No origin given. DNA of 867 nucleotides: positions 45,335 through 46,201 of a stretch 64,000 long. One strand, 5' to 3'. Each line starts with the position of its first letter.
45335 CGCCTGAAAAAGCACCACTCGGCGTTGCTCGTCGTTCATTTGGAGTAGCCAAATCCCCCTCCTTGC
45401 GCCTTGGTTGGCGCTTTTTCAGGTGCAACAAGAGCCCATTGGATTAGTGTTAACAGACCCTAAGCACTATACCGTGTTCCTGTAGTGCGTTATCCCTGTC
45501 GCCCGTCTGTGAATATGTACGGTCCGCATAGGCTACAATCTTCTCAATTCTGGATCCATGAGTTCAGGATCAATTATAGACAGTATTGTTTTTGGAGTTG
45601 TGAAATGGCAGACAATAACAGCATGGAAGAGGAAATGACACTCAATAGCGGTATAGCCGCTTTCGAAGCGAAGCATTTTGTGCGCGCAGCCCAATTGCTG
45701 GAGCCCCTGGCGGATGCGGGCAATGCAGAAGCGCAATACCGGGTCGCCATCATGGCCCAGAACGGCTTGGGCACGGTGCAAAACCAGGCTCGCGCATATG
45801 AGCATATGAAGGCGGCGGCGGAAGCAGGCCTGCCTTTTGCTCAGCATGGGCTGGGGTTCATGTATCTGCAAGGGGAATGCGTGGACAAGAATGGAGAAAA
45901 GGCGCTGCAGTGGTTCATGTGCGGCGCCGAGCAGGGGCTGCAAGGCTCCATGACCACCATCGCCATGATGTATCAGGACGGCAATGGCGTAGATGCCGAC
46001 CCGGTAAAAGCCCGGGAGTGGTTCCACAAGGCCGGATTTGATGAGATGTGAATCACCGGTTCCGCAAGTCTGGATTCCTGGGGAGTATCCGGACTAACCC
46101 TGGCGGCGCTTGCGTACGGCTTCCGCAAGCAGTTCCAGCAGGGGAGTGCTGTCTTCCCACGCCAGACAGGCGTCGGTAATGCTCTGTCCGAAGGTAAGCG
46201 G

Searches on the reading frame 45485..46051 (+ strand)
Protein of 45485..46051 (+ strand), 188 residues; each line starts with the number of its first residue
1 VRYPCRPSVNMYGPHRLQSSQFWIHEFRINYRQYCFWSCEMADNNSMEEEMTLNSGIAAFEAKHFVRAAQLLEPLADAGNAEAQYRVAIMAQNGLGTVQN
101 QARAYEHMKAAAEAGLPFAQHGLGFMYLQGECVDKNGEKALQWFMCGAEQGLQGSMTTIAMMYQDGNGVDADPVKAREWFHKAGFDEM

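Call 3: search_protein_families(library=pfam, proteins=[window:45485-46051:+], max_evalue=0.1)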
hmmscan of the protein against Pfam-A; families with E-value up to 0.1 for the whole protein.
window:45485-46051:+ (188 aa): 3 families
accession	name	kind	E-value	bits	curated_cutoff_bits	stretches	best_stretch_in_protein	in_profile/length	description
PF08238.18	Sel1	-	4e-24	84.6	30.7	3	117-151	1-35/36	Sel1 repeat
PF05938.17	Self-incomp_S1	-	0.0051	17.8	24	1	3-52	16-59/104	Plant self-incompatibility protein S1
PF23310.1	TPR_27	-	0.027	14.6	27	1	76-143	23-87/110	Plant tetratrico peptide repeats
